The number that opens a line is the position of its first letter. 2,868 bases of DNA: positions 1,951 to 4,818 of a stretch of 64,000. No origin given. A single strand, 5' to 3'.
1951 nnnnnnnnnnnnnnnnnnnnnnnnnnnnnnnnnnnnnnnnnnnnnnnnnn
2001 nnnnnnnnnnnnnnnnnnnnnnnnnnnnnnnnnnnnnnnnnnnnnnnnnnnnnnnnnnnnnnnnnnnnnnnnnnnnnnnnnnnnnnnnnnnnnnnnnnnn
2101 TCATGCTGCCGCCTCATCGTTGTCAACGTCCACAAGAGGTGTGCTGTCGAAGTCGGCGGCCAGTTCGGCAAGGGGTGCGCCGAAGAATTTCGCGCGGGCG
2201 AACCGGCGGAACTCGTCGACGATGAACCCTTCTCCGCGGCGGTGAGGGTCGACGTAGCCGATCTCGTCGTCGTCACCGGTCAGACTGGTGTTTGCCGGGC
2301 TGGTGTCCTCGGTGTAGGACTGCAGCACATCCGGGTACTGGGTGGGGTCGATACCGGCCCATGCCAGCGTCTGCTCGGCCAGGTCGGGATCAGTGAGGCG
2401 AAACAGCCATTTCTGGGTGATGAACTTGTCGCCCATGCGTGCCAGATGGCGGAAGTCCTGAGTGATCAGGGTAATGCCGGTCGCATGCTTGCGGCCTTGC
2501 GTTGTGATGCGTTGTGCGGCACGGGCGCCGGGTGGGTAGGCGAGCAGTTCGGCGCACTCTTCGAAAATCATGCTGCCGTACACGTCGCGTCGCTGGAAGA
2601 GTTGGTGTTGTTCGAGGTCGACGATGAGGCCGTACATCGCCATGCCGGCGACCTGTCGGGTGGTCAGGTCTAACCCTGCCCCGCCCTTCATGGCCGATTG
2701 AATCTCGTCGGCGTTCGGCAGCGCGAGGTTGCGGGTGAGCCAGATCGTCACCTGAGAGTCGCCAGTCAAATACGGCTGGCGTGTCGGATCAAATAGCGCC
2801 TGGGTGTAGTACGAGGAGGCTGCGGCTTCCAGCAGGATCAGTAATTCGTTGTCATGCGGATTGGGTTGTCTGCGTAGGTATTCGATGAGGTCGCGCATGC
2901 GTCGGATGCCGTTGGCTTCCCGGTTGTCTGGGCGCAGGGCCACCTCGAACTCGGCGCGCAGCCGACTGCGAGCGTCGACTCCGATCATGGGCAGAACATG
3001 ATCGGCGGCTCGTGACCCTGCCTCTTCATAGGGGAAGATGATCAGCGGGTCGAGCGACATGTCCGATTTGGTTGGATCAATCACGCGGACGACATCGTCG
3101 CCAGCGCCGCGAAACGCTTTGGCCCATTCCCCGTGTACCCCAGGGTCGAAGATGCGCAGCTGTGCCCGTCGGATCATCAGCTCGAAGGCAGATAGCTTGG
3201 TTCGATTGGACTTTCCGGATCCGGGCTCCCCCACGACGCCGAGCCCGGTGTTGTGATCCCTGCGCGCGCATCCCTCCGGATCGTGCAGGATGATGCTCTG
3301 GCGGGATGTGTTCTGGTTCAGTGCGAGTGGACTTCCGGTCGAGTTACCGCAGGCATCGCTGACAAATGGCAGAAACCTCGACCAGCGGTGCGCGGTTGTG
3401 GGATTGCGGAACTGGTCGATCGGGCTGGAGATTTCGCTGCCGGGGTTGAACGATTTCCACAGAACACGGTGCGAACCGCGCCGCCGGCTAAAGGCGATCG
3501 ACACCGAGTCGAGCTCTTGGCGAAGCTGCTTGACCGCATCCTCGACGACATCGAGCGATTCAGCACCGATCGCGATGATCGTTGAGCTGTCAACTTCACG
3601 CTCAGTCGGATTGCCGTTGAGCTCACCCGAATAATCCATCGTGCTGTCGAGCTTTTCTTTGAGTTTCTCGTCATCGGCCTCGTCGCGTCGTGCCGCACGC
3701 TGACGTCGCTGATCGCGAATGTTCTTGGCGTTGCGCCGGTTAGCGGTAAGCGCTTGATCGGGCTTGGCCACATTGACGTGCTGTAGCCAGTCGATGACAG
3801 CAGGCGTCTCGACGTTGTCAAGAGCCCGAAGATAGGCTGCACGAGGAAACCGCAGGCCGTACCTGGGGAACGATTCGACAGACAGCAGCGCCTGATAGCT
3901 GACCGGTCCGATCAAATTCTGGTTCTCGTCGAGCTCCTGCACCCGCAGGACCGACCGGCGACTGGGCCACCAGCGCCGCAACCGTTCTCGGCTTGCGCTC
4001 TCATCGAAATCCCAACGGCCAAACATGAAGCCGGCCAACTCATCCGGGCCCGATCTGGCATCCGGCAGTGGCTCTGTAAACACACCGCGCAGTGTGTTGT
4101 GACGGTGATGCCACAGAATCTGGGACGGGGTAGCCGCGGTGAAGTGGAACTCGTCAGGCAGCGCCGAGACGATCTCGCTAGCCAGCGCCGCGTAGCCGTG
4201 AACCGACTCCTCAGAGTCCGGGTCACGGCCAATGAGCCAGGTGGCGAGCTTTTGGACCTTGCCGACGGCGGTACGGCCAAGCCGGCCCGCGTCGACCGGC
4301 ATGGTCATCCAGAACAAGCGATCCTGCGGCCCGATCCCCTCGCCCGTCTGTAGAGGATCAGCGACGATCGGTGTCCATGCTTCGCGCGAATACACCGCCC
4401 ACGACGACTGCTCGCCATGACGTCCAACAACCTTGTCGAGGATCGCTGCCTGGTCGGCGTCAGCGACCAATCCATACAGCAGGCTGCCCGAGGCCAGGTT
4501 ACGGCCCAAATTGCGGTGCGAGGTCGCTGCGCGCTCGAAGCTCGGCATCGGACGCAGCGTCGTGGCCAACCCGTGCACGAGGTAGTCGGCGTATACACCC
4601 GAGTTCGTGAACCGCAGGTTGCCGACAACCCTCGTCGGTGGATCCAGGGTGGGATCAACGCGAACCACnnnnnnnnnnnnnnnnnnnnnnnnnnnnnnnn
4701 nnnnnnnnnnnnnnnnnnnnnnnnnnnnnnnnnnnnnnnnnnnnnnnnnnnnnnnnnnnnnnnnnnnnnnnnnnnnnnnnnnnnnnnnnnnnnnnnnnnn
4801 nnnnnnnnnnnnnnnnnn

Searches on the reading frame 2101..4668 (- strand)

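Call 9: search_protein_families(library=pfam, proteins=[window:2101-4668:-], max_evalue=0.001)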
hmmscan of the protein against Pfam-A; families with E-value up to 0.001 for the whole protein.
window:2101-4668:- (855 aa): 2 families
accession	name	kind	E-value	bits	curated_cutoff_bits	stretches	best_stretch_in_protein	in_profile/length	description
PF12846.13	AAA_10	-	1.7e-23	83.7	27.5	1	471-776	19-321/362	AAA-like domain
PF01935.23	DUF87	-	0.00021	21.9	23.2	1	476-541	26-84/220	Helicase HerA, central domain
